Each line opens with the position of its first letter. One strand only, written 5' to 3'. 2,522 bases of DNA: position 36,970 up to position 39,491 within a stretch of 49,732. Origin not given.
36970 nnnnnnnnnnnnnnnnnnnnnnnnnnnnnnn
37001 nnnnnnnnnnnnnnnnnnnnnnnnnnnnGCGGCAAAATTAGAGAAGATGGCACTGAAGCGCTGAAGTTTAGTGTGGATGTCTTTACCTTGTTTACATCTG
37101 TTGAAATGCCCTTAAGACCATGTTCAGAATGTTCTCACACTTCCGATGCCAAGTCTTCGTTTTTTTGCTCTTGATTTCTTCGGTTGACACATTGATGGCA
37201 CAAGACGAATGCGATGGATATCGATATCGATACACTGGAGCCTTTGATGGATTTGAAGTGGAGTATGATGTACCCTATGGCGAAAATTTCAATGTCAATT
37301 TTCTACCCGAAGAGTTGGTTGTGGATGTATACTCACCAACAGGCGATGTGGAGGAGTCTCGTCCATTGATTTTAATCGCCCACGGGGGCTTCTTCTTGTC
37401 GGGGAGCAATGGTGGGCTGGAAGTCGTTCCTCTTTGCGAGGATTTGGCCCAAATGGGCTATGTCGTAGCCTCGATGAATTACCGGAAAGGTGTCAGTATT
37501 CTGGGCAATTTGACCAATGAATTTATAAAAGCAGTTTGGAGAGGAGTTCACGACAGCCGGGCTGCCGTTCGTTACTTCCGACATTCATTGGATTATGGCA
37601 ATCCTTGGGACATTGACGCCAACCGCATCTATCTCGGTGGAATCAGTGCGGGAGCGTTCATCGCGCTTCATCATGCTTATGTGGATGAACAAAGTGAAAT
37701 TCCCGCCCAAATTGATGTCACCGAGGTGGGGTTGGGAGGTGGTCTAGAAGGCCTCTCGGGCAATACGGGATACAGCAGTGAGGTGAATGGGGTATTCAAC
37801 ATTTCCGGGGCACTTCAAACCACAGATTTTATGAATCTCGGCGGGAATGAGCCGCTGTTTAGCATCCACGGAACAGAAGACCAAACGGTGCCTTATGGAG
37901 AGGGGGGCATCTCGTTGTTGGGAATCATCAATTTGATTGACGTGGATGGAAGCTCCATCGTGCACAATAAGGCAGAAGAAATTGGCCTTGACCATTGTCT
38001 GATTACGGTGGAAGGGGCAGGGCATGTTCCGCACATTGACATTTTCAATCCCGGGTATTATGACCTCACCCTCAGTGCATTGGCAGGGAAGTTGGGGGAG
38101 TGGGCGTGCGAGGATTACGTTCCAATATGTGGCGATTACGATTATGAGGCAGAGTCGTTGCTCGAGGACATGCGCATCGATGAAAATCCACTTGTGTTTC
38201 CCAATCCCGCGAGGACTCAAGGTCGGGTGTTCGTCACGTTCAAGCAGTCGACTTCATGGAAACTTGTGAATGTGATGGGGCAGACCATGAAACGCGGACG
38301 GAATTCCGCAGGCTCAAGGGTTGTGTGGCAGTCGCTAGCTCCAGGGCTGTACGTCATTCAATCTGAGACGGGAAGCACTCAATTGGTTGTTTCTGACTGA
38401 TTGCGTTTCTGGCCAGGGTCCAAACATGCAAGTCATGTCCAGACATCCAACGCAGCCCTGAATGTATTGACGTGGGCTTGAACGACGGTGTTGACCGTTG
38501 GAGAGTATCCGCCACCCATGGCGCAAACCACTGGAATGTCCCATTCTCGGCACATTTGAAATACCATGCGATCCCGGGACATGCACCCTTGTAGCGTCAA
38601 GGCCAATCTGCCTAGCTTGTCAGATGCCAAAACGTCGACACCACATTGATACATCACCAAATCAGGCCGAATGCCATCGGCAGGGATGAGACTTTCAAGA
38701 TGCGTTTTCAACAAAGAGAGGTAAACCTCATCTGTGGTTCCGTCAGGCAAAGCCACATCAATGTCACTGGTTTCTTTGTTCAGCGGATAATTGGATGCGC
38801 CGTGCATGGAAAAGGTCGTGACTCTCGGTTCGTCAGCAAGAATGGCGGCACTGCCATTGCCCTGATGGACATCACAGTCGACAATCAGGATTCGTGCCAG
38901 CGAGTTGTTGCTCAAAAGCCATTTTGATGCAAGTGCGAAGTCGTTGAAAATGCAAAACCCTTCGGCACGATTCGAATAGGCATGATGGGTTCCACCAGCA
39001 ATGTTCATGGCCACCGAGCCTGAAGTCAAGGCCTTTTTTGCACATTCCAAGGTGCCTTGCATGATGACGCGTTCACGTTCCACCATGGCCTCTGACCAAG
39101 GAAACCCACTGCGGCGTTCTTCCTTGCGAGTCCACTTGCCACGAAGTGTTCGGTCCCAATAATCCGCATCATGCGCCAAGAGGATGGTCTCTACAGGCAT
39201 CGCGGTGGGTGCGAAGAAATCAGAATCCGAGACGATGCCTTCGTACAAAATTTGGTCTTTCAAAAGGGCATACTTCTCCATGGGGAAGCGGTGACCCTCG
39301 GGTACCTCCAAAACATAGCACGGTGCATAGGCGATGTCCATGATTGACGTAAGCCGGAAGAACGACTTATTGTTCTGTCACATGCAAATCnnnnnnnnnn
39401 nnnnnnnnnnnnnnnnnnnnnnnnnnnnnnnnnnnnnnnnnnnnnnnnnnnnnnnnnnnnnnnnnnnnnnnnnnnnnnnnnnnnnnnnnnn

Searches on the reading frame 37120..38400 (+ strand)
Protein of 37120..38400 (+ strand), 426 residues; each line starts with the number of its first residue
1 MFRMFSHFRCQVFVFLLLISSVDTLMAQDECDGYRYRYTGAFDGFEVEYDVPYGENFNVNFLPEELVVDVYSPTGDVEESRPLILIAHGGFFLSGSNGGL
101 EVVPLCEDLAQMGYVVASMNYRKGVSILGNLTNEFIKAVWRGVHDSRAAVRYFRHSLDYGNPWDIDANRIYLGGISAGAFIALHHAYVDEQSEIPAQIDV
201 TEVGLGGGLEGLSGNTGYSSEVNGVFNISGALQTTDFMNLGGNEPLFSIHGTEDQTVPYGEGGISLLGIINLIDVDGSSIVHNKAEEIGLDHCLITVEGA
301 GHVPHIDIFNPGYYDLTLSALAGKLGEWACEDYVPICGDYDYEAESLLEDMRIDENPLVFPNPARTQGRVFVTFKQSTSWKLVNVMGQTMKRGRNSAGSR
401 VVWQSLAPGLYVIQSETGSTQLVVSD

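Call 48: search_protein_families(library=pfam, proteins=[window:37120-38400:+], max_evalue=0.001)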
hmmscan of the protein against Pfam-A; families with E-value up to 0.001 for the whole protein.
window:37120-38400:+ (426 aa): 5 families
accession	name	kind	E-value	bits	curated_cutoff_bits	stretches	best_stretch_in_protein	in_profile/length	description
PF20434.5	BD-FAE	-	1.5e-14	54.5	26.8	1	69-201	2-115/215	BD-FAE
PF00135.34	COesterase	-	7e-07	29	27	1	66-186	86-201/515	Carboxylesterase family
PF02230.22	Abhydrolase_2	-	1.1e-05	25.8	23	0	154-189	95-126/217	Phospholipase/Carboxylesterase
PF07859.19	Abhydrolase_3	-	1.5e-05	25.3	25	1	85-191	2-94/210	alpha/beta hydrolase fold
PF18962.6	Por_Secre_tail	-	5.6e-05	23.8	27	1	359-421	1-68/75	Secretion system C-terminal sorting domain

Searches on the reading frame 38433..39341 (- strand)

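Call 48: search_protein_families(library=pfam, proteins=[window:38433-39341:-], max_evalue=0.001)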
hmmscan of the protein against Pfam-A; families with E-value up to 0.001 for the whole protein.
window:38433-39341:- (302 aa): 1 family
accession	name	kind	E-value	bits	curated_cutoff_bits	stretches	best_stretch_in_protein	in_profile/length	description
PF00850.24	Hist_deacetyl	-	6e-57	193.7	27.9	1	17-292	1-296/298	Histone deacetylase domain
